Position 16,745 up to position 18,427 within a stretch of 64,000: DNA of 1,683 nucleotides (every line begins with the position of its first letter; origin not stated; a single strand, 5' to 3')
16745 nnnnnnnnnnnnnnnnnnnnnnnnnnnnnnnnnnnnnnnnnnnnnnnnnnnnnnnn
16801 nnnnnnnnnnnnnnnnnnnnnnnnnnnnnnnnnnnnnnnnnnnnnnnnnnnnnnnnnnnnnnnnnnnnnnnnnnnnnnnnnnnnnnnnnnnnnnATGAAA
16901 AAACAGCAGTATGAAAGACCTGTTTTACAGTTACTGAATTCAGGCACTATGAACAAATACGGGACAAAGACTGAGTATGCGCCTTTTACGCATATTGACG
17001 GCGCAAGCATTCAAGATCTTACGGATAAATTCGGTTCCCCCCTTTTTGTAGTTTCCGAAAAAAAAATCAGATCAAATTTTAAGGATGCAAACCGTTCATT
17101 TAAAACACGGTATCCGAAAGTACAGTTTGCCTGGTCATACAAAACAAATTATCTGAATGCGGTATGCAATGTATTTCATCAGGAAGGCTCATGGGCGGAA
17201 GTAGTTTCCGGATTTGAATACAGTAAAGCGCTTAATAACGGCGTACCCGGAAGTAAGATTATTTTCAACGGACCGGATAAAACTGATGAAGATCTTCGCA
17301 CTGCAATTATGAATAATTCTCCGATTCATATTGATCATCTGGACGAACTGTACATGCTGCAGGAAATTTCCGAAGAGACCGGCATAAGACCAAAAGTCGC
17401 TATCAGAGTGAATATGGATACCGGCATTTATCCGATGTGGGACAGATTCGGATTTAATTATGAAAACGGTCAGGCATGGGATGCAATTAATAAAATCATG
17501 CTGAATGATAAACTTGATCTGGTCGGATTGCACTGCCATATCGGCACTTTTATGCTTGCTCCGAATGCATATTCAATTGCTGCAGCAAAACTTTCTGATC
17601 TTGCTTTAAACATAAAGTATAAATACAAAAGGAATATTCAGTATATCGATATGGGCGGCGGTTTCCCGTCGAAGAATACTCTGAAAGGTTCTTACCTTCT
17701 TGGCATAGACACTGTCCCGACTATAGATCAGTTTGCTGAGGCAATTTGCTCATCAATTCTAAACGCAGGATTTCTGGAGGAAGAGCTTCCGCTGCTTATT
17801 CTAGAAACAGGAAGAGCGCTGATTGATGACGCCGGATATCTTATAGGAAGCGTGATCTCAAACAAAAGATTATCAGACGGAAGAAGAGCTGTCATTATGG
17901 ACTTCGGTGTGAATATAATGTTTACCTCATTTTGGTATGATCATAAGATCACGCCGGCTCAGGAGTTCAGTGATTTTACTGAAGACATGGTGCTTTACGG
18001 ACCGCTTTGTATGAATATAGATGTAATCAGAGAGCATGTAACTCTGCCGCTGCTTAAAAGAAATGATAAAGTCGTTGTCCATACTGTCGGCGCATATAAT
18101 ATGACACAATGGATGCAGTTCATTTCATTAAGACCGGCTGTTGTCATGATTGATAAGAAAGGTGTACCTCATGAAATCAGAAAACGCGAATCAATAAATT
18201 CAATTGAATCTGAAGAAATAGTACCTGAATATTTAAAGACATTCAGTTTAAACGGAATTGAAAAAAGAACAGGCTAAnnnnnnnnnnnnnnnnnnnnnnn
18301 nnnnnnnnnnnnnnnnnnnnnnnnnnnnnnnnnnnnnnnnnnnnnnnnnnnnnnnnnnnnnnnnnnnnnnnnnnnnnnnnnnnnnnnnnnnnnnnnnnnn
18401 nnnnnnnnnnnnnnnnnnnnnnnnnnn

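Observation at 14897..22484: Uncharacterised seven-gene operon: AraC + PqqD-like + ATP-grasp + PLP decarboxylase + UT-like/M23 fusion + TPR/beta-barrel + TPR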

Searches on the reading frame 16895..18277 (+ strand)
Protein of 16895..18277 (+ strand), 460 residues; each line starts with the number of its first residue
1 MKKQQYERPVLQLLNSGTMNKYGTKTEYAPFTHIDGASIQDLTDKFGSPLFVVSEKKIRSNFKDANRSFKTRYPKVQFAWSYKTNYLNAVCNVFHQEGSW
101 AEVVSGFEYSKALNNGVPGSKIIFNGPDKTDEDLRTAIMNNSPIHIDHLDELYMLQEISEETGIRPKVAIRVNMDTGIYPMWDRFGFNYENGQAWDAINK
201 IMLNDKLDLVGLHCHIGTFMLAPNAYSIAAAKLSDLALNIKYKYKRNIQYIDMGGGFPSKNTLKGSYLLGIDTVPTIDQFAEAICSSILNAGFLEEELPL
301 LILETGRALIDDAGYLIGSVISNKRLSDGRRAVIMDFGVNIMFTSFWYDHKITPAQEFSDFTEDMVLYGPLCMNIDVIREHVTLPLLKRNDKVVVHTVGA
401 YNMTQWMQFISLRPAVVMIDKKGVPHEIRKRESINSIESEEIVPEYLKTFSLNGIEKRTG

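Call 3: search_protein_families(library=pfam, proteins=[window:16895-18277:+], max_evalue=0.01)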
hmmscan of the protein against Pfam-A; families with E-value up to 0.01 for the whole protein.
window:16895-18277:+ (460 aa): 3 families
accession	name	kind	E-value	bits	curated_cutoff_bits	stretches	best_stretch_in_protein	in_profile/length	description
PF02784.22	Orn_Arg_deC_N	-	5.5e-28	98.4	23.4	1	62-309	4-245/247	Pyridoxal-dependent decarboxylase, pyridoxal binding domain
PF00278.28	Orn_DAP_Arg_deC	-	2e-11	44.5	23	1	310-399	4-95/95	Pyridoxal-dependent decarboxylase, C-terminal sheet domain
PF01168.26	Ala_racemase_N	-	0.0006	20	24.1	1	112-219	61-159/220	Alanine racemase, N-terminal domain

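Call 4: search_protein_families(library=ncbifam, proteins=[window:16895-18277:+], max_evalue=0.01)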
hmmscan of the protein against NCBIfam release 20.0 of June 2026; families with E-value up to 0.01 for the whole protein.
window:16895-18277:+ (460 aa): 7 families
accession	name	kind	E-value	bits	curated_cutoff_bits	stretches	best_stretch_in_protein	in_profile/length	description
NF041039.1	FslC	exception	4.3e-67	226.8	500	1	31-424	11-408/418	rhizoferrin biosystnesis N-citrylornithine decarboxylase FslC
TIGR01048.1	lysA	equivalog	4.7e-63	213.1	297.9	1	33-440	10-415/417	diaminopimelate decarboxylase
TIGR03099.1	dCO2ase_PEP1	hypoth_equivalog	4.9e-35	121.4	478.45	1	32-404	8-381/398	pyridoxal-dependent decarboxylase, exosortase A system-associated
NF052544.1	OrLyDeCDokD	equivalog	1.2e-34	119.7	700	1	33-442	27-460/461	ornithine/lysine decarboxylase DokD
NF006515.0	PRK08961.1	equivalog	2.5e-14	52.2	802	1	77-404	528-843/861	bifunctional aspartate kinase/diaminopimelate decarboxylase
TIGR01273.1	speA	equivalog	1.7e-11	43.3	624.1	1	101-329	125-357/624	arginine decarboxylase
NF003763.0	PRK05354.1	equivalog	3.5e-09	35.7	369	1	118-327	145-363/636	biosynthetic arginine decarboxylase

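Call 15: search_solved_structures(query=window:16895-18277:+, max_evalue=1e-10)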
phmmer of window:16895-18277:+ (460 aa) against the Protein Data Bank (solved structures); distinct sequences matched with E-value up to 1e-10: 28.
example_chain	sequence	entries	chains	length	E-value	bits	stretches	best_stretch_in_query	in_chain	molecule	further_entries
7kh2_A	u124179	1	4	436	1.5e-54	188.8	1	29-431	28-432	N-citrylornithine decarboxylase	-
1twi_A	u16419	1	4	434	1.1e-44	156.2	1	33-447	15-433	Diaminopimelate decarboxylase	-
1tuf_A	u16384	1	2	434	1.1e-44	156.2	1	33-447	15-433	Diaminopimelate decarboxylase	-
2p3e_A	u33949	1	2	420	4.6e-34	121.2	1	22-437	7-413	Diaminopimelate decarboxylase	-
3n2b_A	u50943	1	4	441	2.4e-25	92.5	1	38-444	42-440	Diaminopimelate decarboxylase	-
4xg1_A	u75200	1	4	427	1.7e-24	89.7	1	34-444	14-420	Diaminopimelate decarboxylase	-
3c5q_A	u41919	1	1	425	4.8e-24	88.2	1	41-437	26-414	Diaminopimelate decarboxylase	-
7ru7_A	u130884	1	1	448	5.4e-24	88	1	32-438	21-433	L-glutamyl-[BtrI acyl-carrier protein] decarboxylase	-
2qgh_A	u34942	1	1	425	5.6e-24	88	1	41-437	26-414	Diaminopimelate decarboxylase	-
2j66_A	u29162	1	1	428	9.1e-24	87.3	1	33-438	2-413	BTRK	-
1hkv_A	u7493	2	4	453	1.7e-23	86.3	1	32-442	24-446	DIAMINOPIMELATE DECARBOXYLASE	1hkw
2o0t_A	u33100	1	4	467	1.8e-23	86.3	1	32-442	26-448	Diaminopimelate decarboxylase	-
5x7m_A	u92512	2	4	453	5.2e-23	84.8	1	34-442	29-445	Diaminopimelate decarboxylase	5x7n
6n2f_A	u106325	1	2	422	3.8e-20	75.3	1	30-434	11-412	Diaminopimelate decarboxylase 2, chloroplastic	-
6n2a_A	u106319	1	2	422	4.9e-20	75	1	30-434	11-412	Diaminopimelate decarboxylase 1, chloroplastic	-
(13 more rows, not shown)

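Call 54: search_solved_structures(query=window:16895-18277:+, max_evalue=1e-40, show_alignments=2)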
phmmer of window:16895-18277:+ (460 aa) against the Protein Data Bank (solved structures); distinct sequences matched with E-value up to 1e-40: 3.
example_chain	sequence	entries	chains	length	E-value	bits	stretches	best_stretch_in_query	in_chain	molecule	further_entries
7kh2_A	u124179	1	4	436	1.5e-54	188.8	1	29-431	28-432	N-citrylornithine decarboxylase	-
1twi_A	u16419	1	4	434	1.1e-44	156.2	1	33-447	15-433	Diaminopimelate decarboxylase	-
1tuf_A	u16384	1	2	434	1.1e-44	156.2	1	33-447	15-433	Diaminopimelate decarboxylase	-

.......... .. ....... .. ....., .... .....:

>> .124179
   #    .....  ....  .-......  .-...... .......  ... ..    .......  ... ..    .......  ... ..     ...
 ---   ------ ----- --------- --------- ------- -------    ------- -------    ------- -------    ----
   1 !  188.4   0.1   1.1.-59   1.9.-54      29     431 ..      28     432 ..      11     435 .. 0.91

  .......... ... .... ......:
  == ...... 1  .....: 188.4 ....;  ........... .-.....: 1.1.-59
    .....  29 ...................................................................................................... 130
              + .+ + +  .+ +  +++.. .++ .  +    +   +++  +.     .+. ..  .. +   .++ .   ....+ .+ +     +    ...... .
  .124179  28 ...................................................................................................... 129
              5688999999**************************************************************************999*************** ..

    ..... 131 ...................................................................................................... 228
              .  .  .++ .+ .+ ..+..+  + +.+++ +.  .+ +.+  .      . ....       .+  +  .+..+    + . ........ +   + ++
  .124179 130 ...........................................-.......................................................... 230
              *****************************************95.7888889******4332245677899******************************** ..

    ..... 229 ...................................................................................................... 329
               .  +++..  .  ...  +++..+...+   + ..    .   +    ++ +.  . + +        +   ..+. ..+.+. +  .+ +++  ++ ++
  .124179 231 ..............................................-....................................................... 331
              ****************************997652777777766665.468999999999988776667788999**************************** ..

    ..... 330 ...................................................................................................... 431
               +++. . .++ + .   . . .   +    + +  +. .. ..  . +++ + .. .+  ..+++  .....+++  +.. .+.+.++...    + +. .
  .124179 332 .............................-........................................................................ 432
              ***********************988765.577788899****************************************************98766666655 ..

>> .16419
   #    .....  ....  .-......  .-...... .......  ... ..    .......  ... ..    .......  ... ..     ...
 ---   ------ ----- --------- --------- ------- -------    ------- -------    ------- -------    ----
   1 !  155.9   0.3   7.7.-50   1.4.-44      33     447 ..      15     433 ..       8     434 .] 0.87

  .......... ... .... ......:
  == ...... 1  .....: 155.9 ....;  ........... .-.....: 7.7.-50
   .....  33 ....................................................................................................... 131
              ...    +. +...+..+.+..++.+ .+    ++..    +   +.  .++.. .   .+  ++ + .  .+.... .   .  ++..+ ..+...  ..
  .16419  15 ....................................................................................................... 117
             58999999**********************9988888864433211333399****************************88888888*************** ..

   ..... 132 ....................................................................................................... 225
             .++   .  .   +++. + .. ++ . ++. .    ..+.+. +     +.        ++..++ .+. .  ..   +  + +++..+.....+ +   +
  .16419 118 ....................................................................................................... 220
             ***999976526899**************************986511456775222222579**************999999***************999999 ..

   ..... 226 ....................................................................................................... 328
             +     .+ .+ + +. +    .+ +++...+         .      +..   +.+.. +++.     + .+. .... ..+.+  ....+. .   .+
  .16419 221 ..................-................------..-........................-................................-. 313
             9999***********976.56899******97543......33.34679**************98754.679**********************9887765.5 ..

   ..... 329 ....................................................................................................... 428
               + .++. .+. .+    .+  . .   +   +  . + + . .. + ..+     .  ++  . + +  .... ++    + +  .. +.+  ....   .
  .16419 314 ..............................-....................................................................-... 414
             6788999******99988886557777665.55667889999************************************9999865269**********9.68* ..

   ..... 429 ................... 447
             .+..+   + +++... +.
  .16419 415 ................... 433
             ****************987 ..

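Call 66: search_protein_families(library=padloc, proteins=[window:16895-18277:+], max_evalue=0.001)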
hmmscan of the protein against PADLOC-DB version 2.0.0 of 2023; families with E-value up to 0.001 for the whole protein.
window:16895-18277:+ (460 aa): 0 families
